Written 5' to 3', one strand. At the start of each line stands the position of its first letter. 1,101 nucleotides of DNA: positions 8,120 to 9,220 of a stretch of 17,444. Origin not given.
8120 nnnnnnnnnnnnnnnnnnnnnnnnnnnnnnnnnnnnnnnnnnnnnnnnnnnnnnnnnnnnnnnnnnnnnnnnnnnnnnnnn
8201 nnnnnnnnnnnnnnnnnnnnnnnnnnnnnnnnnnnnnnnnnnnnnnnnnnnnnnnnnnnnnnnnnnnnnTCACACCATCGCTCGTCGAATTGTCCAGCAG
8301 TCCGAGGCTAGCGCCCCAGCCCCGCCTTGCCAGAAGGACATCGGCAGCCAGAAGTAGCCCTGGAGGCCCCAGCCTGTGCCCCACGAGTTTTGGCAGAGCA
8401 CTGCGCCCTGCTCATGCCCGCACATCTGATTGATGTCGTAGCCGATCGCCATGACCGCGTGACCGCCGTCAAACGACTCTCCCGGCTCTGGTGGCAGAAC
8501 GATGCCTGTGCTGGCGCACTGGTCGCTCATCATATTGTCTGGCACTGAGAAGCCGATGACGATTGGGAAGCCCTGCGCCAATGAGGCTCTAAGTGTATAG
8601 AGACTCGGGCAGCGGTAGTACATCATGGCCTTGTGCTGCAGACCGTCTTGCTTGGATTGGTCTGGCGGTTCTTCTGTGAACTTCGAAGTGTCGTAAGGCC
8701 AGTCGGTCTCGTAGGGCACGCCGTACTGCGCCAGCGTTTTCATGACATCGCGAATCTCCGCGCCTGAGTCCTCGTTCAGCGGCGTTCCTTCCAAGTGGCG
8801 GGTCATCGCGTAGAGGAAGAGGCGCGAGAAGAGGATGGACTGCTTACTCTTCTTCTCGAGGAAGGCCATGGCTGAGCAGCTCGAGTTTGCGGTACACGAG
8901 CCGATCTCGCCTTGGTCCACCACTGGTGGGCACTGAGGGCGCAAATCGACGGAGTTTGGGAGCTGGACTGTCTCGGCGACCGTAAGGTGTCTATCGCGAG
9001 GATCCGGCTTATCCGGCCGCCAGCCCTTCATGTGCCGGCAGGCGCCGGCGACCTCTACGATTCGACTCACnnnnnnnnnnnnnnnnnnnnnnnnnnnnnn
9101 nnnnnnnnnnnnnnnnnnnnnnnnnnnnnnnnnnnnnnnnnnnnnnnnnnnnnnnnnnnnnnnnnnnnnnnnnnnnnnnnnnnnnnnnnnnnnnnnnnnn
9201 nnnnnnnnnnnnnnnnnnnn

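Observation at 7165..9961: Lysis-type cassette that embeds a papain-like cysteine protease between lipoproteins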

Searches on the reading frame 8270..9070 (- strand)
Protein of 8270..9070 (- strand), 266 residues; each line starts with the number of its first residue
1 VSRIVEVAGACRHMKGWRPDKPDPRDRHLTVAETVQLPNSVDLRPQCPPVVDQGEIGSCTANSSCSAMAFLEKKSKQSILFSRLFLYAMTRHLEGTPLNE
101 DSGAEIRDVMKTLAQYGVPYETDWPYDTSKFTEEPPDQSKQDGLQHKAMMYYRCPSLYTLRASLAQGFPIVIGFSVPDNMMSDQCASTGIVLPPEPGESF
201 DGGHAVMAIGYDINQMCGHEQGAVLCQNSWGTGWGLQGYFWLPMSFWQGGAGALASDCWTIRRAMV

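Call 7: search_protein_families(library=pfam, proteins=[window:8270-9070:-], max_evalue=0.1)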
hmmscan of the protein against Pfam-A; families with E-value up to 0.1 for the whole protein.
window:8270-9070:- (266 aa): 2 families
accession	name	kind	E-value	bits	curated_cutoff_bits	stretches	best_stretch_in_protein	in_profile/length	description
PF00112.29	Peptidase_C1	-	6.9e-16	59.4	20.7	1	37-242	1-202/220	Papain family cysteine protease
PF13529.12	Peptidase_C39_2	-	0.03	15.3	24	1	146-215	78-134/143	Peptidase_C39 like family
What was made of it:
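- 8270..9070 (-): C: 266-aa xylellain-type C1A cysteine protease with no signal peptide and no I29 prodomain. The N-terminal motif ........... is conserved. Pfam PF00112, 59.4 bits (call 7).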

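Call 8: search_protein_families(library=phrogs, proteins=[window:8270-9070:-], max_evalue=0.01)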
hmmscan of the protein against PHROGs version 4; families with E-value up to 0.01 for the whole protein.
window:8270-9070:- (266 aa): 1 family
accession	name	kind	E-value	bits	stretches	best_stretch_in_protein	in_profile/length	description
phrog_16701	-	other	3.6e-12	47.2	1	22-242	11-211/234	peptidase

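Call 10: search_dna_similar(query=window:8270-9070:-, collection=phages, mode=protein, max_evalue=0.001, max_rows=30)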
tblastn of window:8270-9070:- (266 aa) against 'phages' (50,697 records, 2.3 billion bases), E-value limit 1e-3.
Records with a match: 5; places in all: 6; records where one place covers at least 80% of the query: 4.
Best place of each record, by identity: <60% 5.
By first word of the organism name: Thermoanaerobacterium 2; uncultured 1; Burkholderia 1; Alicyclobacillus 1.
By host as written in the record: Thermoanaerobacterium saccharolyticum JW/SL-YS485 2; - 1; Burkholderia glumae 1; Alicyclobacillus acidoterrestris MMB007 1.
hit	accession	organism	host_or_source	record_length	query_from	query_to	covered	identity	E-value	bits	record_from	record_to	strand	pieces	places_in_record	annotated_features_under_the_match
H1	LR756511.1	uncultured phage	metagenomic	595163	16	264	94%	41.7%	4e-52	187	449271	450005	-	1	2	record has no annotation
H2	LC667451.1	Burkholderia phage FLC9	Burkholderia glumae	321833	37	263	85%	40.2%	6e-44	164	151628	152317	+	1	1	hypothetical protein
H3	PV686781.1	Alicyclobacillus phage MMB025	Alicyclobacillus acidoterrestris MMB007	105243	37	248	80%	32.3%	3e-21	98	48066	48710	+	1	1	endolysin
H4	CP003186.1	Thermoanaerobacterium phage THSA-485A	Thermoanaerobacterium saccharolyticum ...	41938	3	246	92%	22.2%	8e-4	47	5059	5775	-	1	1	peptidase C1A papain | glycoside hydrolase family 25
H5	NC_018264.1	Thermoanaerobacterium phage THSA-485A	Thermoanaerobacterium saccharolyticum ...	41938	3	246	92%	22.2%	8e-4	47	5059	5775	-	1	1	peptidase | endolysin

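Call 11: get_annotated_region(hit=H2, flank=5000)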
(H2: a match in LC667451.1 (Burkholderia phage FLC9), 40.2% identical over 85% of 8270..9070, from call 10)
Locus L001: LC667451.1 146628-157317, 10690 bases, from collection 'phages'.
description: Burkholderia phage FLC9 DNA, complete genome.
organism: Burkholderia phage FLC9 (NCBI taxid 2906467)
taxonomy: Viruses; Duplodnaviria; Heunggongvirae; Uroviricota; Caudoviricetes
host: Burkholderia glumae; source: -; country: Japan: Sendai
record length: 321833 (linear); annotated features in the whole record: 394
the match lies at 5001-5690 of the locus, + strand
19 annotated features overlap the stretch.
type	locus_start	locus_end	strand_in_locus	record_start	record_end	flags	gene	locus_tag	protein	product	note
CDS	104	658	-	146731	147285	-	-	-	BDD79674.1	hypothetical protein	FLC9_gp155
CDS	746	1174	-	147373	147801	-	-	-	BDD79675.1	hypothetical protein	FLC9_gp156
CDS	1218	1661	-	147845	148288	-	-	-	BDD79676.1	hypothetical protein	FLC9_gp157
CDS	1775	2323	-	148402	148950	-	-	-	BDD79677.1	hypothetical protein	FLC9_gp158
CDS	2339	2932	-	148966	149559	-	-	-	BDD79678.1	hypothetical protein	FLC9_gp159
CDS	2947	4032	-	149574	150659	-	-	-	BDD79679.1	hypothetical protein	FLC9_gp160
CDS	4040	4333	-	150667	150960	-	-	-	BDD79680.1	hypothetical protein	FLC9_gp161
CDS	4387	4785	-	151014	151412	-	-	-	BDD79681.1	hypothetical protein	FLC9_gp162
CDS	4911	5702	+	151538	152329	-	-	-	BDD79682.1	hypothetical protein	FLC9_gp163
CDS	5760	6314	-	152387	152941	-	-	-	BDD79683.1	hypothetical protein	FLC9_gp164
CDS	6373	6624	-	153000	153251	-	-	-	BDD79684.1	hypothetical protein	FLC9_gp165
CDS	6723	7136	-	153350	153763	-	-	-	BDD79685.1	hypothetical protein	FLC9_gp166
CDS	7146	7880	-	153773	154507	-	-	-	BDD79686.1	hypothetical protein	FLC9_gp167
CDS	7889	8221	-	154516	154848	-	-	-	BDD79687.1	hypothetical protein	FLC9_gp168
CDS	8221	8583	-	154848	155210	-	-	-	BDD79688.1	hypothetical protein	FLC9_gp169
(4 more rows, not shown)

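Call 12: get_annotated_region(hit=H3, flank=4000)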
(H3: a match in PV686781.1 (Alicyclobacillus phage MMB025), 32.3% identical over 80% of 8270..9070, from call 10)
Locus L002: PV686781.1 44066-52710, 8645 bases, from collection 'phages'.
description: Alicyclobacillus phage MMB025, complete genome.
organism: Alicyclobacillus phage MMB025 (NCBI taxid 3425951)
taxonomy: Viruses
host: Alicyclobacillus acidoterrestris MMB007; source: -; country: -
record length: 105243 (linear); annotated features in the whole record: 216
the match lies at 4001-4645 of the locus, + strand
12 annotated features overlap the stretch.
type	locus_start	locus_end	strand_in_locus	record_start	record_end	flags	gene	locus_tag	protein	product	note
CDS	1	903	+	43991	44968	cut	-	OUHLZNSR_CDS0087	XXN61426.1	tail fiber protein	tail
CDS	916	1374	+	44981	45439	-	-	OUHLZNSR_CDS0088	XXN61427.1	virion structural protein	head and packaging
CDS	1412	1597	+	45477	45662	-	-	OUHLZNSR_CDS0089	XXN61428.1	hypothetical protein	-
CDS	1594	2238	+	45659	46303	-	-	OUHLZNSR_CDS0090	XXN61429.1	tail fiber protein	tail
CDS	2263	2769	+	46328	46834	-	-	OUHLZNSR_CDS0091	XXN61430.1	enoyl-CoA hydratase/carnithine racemase-like protein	moron, auxiliary metabolic gene and host takeover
CDS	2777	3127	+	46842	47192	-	-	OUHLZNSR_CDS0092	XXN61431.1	hypothetical protein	-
CDS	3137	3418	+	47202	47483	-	-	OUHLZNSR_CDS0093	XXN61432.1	hypothetical protein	-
CDS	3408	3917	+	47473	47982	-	-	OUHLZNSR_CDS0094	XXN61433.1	HNH endonuclease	DNA, RNA and nucleotide metabolism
CDS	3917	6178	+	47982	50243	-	-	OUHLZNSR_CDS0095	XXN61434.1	endolysin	lysis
CDS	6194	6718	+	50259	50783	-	-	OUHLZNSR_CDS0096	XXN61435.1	hypothetical protein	-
CDS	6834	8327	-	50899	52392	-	-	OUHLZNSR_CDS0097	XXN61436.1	integrase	integration and excision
CDS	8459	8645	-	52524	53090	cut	-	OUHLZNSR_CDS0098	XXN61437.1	RuvC-like Holliday junction resolvase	DNA, RNA and nucleotide metabolism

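Call 13: get_annotated_region(hit=H5, flank=4000)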
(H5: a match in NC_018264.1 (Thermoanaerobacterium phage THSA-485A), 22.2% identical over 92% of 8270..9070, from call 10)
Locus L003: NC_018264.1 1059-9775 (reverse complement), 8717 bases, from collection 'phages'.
description: Thermoanaerobacterium phage THSA-485A, complete genome.
organism: Thermoanaerobacterium phage THSA-485A (NCBI taxid 1126885)
taxonomy: Viruses; Duplodnaviria; Heunggongvirae; Uroviricota; Caudoviricetes
host: Thermoanaerobacterium saccharolyticum JW/SL-YS485; source: -; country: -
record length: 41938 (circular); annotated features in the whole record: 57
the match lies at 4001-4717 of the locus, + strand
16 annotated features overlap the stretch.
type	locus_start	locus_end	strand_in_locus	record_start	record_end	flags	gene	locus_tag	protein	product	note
CDS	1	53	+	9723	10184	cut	-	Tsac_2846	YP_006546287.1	hypothetical protein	-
CDS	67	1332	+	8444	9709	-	-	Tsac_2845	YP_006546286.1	hypothetical protein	KEGG: bxe:Bxe_B0155 filamentous haemagglutinin / adhesin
CDS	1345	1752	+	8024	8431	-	-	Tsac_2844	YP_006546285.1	hypothetical protein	-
CDS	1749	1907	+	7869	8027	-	-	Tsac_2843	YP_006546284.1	hypothetical protein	-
CDS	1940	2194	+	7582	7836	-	-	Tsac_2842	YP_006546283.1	hypothetical protein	-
CDS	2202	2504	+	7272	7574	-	-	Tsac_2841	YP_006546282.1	hypothetical protein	-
CDS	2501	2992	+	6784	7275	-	-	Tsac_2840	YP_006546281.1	HNH endonuclease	KEGG: bvi:Bcep1808_4567 hypothetical protein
CDS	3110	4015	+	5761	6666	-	-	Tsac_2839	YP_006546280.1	endolysin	KEGG: bmq:BMQ_2427 autolytic lysozyme; PFAM: Glycoside hydrolase, family 25; Peptidoglycan binding-like; SMART: ...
CDS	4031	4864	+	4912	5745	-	-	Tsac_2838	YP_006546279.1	peptidase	KEGG: slp:Slip_0343 peptidase C1A papain; PFAM: Peptidase C1A, papain C-terminal; SMART: Peptidase C1A, papain ...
CDS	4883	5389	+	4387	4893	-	-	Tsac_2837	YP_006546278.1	hypothetical protein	-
CDS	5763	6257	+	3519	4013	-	-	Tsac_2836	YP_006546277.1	hypothetical protein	KEGG: mas:Mahau_0603 hypothetical protein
CDS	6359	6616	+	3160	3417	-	-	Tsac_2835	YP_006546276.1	hypothetical protein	-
CDS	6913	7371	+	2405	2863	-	-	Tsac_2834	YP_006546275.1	hypothetical protein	-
CDS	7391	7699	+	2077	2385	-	-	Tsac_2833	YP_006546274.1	protein of unknown function DUF1874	PFAM: Protein of unknown function DUF1874; KEGG: pwa:Pecwa_1755 hypothetical protein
CDS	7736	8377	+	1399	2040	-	-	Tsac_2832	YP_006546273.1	hypothetical protein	-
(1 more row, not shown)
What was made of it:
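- THSA-485A pairs it with a GH25 endolysin (call 13).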

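Call 14: find_homologous_proteins(query=window:8270-9070:-, max_evalue=0.00001)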
Query window:8270-9070:- (266 aa): 1112 proteins with E <= 0.00001 among 2431 candidates; the best 120 are listed.
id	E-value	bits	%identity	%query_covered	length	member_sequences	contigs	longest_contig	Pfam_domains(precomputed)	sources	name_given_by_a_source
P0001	1.3e-155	535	83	100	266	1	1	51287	PF00112.30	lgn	-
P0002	7.4e-150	516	79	100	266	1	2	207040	PF00112.30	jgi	jgi:C1A family cysteine protease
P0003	2.4e-147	508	78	100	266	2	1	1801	PF00112.30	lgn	-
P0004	1.3e-142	492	77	100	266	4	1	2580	PF00112.30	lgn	-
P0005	1.7e-141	489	74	100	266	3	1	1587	PF00112.30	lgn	-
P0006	2.0e-141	489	75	100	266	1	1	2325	PF00112.30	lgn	-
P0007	3.0e-141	488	75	100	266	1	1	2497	PF00112.30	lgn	-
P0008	6.4e-140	484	75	100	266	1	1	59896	PF00112.30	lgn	-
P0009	7.4e-140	483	74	100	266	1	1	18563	PF00112.30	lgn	-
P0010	1.2e-139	483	75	100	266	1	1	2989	PF00112.30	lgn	-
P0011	5.9e-135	467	99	75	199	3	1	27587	PF00112.30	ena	-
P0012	3.4e-132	458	73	99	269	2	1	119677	PF00112.30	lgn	-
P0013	8.2e-132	457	71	100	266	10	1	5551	PF00112.30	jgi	-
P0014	1.6e-130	453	71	100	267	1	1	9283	PF00112.30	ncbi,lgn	-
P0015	7.8e-130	451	69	100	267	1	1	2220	PF00112.30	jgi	jgi:C1A family cysteine protease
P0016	1.8e-126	440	72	98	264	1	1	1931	PF00112.30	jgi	-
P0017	2.9e-125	436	77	89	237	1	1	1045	PF00112.30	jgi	jgi:C1A family cysteine protease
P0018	8.1e-120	418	65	99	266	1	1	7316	PF00112.30,PF13529.14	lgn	-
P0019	1.2e-107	378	60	98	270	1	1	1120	PF00112.30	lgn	-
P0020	4.0e-106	373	71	80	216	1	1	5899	PF00112.30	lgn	-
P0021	1.1e-100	355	57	99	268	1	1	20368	PF00112.30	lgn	-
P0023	5.7e-97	343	55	99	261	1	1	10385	PF00112.30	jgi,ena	-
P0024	1.1e-96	342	55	100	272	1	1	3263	PF00112.30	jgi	jgi:C1A family cysteine protease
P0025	1.3e-96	342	56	98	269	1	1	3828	PF00112.30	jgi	jgi:C1A family cysteine protease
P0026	2.1e-95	338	57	100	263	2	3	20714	PF00112.30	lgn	-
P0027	1.6e-94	335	56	98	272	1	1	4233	PF00112.30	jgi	jgi:C1A family cysteine protease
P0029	1.5e-91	325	57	99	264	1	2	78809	PF00112.30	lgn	-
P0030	3.7e-90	320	52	98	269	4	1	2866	PF00112.30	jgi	jgi:C1A family cysteine protease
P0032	2.1e-88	315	57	94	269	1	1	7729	PF00112.30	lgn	-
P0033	2.3e-88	315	52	100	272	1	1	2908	PF00112.30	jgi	jgi:C1A family cysteine protease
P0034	4.9e-88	313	54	98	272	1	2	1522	PF00112.30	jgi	jgi:C1A family cysteine protease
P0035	1.6e-86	308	54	98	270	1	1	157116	PF00112.30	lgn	-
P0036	1.9e-83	298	53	99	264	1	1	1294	PF00112.30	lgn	-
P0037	1.5e-82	295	53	100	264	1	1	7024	PF00112.30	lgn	-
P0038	4.4e-81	291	52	100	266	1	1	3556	PF00112.30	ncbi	-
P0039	1.2e-80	289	53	93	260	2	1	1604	PF00112.30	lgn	-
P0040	1.3e-80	289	51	99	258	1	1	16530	PF00112.30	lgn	-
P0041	8.6e-80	286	51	99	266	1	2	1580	PF00112.30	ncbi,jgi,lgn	jgi:C1A family cysteine protease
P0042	4.1e-79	284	48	99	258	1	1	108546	PF00112.30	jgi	-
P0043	1.8e-78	282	52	96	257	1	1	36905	PF00112.30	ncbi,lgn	-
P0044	4.2e-78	281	51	97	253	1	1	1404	PF00112.30,PF13529.14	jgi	jgi:C1A family cysteine protease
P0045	1.8e-77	279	52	98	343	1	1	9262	PF00112.30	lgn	-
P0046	2.7e-77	278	51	94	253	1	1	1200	PF00112.30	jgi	-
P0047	9.9e-76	273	57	86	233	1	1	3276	PF00112.30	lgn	-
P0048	3.0e-75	272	60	75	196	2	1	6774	PF00112.30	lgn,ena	-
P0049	1.4e-74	269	50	98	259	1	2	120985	PF00112.30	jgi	jgi:C1A family cysteine protease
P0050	4.8e-73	264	49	98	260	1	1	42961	PF00112.30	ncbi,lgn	-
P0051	2.2e-72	262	50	96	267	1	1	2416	PF00112.30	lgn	-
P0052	3.3e-72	262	49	99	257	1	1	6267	PF00112.30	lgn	-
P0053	7.2e-72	260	49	99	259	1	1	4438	PF00112.30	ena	-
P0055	7.6e-71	257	47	99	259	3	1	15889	PF00112.30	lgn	-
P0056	3.1e-70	255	51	94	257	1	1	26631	PF00112.30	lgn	-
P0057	1.3e-69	253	48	99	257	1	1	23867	PF00112.30,PF13529.14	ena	-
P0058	1.6e-69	253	50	99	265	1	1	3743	PF00112.30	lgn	-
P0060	7.4e-68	247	48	99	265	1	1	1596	PF00112.30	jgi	jgi:C1A family cysteine protease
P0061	8.2e-68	247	47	98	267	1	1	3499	PF00112.30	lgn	-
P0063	1.7e-67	246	52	83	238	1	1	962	PF00112.30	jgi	jgi:C1A family cysteine protease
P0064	2.7e-67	245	49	98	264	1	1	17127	PF00112.30,PF13529.14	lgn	-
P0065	2.9e-67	245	46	97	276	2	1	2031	PF00112.30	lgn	-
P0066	4.3e-67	245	50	93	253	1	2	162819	PF00112.30,PF13529.14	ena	-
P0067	6.9e-67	244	48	95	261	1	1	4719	PF00112.30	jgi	jgi:C1A family cysteine protease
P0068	1.3e-66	243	49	93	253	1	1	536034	PF00112.30,PF13529.14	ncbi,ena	-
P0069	2.5e-66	242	49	93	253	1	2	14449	PF00112.30,PF13529.14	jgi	jgi:C1A family cysteine protease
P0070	3.4e-66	242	49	95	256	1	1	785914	PF00112.30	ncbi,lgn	-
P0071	5.4e-66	241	49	93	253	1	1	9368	PF00112.30,PF13529.14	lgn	-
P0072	1.0e-65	240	47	96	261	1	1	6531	PF00112.30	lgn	-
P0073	1.6e-65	240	48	97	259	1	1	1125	PF00112.30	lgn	-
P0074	6.6e-65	238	46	94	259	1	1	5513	PF00112.30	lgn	-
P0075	6.9e-65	238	49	95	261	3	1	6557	PF00112.30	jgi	jgi:C1A family cysteine protease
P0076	8.0e-65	237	48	93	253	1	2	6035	PF00112.30,PF13529.14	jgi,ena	jgi:C1A family cysteine protease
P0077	9.3e-65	237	47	98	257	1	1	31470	PF00112.30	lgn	-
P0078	1.1e-64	237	50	93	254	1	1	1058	PF00112.30,PF13529.14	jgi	jgi:C1A family cysteine protease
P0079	1.2e-64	237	48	93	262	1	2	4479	PF00112.30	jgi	jgi:C1A family cysteine protease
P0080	1.5e-64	236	48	99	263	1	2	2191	PF00112.30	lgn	-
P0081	1.8e-64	236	48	93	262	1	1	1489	PF00112.30,PF13529.14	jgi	jgi:C1A family cysteine protease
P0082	1.8e-64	236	48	93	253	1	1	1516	PF00112.30,PF13529.14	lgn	-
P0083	2.0e-64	236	49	93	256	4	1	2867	PF00112.30,PF13529.14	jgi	jgi:C1A family cysteine protease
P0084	2.1e-64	236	47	99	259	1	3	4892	PF00112.30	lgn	-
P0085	2.2e-64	236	45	99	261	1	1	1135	PF00112.30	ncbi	-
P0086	3.6e-64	235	49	93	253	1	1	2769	PF00112.30,PF13529.14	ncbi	-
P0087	4.6e-64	235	46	99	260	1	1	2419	PF00112.30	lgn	-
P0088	5.8e-64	234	48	93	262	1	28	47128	PF00112.30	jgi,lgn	jgi:C1A family cysteine protease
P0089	1.4e-63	233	48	93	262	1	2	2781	PF00112.30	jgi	jgi:C1A family cysteine protease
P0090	1.6e-63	233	45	98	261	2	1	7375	PF00112.30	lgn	-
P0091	1.9e-63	233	48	93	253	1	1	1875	PF00112.30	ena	-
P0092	2.6e-63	232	46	97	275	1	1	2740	PF00112.30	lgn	-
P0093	4.1e-63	232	47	97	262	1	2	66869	PF00112.30,PF13529.14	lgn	-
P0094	4.4e-63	232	48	100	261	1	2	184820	PF00112.30,PF13529.14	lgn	-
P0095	7.1e-63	231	48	93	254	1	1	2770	PF00112.30,PF13529.14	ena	-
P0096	7.3e-63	231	47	93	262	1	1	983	PF00112.30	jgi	jgi:C1A family cysteine protease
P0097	7.6e-63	231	48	93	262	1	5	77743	PF00112.30,PF13529.14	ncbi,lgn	-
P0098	8.6e-63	231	49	93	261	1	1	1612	PF00112.30,PF13529.14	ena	-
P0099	1.5e-62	230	52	85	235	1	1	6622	PF00112.30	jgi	-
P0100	1.8e-62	230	48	93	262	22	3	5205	PF00112.30,PF13529.14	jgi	jgi:C1A family cysteine protease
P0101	2.3e-62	229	48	95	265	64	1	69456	PF00112.30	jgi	jgi:C1A family cysteine protease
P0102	3.2e-62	229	47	95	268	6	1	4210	PF00112.30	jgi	jgi:C1A family cysteine protease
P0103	4.4e-62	228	46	98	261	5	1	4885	PF00112.30,PF13529.14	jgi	-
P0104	5.1e-62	228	45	98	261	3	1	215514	PF00112.30,PF13529.14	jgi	jgi:C1A family cysteine protease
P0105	5.9e-62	228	48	93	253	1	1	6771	PF00112.30,PF13529.14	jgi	jgi:C1A family cysteine protease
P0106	9.4e-62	227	47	93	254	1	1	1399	PF00112.30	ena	-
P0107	2.1e-61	226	47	93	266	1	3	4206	PF00112.30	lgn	-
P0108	2.5e-61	226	46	93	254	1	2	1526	PF00112.30,PF13529.14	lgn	-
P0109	2.6e-61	226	47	93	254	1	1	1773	PF00112.30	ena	-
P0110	2.9e-61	226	46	94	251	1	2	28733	PF00112.30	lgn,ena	-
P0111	3.8e-61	225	46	96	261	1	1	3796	PF00112.30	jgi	jgi:C1A family cysteine protease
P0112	3.9e-61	225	47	93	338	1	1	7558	PF00112.30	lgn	-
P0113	4.1e-61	225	46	95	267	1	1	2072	PF00112.30,PF13529.14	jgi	jgi:C1A family cysteine protease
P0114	4.5e-61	225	47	93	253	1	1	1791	PF00112.30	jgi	jgi:C1A family cysteine protease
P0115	6.9e-61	224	47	93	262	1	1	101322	PF00112.30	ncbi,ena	-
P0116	7.2e-61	224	44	99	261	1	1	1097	PF00112.30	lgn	-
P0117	7.6e-61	224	47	96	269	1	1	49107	PF00112.30,PF13529.14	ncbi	ncbi:MAG: C1 family peptidase [Acidobacteriota bacterium]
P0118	1.0e-60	224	47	93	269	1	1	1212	PF00112.30,PF13529.14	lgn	-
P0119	1.0e-60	224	46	93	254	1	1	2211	PF00112.30,PF13529.14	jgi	jgi:C1A family cysteine protease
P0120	1.1e-60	224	47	93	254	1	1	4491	PF00112.30,PF13529.14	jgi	jgi:C1A family cysteine protease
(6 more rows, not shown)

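Call 15: find_encoding_contigs(protein=P0002, flank=6000, max_places=2)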
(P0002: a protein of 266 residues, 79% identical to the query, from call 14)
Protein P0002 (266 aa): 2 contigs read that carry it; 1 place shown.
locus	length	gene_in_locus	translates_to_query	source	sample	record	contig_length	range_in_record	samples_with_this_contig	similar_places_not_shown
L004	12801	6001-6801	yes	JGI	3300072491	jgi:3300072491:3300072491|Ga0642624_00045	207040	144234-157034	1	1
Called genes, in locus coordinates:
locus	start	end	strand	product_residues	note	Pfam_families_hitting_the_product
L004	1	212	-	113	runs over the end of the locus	-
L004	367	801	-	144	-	-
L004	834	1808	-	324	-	-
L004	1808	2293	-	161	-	-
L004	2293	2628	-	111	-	-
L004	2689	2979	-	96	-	-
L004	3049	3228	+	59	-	-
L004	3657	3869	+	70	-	-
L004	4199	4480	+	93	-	-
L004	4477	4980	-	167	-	-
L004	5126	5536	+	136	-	-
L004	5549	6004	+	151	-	-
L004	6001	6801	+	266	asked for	PF00112:Peptidase_C1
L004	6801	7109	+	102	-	-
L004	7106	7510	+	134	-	-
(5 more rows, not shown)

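Call 16: find_encoding_contigs(protein=P0001, flank=6000, max_places=2)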
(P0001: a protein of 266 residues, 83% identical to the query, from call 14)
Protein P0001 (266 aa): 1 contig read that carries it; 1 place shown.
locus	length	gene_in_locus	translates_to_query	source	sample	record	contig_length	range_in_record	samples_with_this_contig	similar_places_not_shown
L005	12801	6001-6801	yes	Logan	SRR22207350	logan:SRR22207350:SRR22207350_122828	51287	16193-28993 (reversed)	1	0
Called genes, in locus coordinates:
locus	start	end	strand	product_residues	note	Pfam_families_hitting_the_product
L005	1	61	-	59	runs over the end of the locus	-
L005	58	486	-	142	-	-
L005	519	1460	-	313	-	-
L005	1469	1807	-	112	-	-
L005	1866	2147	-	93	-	-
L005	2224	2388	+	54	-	-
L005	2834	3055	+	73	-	-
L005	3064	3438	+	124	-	-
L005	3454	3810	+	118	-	PF00072:Response_reg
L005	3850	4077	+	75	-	-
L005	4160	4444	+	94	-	-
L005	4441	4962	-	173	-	-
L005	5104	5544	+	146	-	-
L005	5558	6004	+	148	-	-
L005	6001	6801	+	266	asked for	PF00112:Peptidase_C1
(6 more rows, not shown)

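Call 17: find_encoding_contigs(protein=P0035, flank=5000, max_places=1)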
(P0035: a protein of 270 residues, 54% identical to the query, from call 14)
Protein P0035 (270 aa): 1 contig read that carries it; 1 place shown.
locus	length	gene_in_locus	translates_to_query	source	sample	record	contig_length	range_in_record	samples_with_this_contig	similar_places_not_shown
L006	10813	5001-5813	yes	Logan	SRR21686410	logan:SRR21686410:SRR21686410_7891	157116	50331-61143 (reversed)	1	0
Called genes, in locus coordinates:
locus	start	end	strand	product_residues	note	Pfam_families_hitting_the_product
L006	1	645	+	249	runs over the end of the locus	PF08281:Sigma70_r4_2 (weak)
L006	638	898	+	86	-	PF13451:zf_Tbcl (weak)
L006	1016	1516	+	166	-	-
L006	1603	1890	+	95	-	-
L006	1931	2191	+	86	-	-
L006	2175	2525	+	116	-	-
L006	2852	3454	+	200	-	-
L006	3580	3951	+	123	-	-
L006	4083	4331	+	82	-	-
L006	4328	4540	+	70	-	-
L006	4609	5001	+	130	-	-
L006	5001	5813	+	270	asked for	PF00112:Peptidase_C1 (weak)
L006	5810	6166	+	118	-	-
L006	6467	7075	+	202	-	-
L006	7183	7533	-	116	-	-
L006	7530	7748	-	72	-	-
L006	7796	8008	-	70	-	-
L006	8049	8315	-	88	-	-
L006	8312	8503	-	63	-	-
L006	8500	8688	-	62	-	-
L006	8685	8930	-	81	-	-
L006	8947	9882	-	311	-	-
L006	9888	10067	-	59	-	-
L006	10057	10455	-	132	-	-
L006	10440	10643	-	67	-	-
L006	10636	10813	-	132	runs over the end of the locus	-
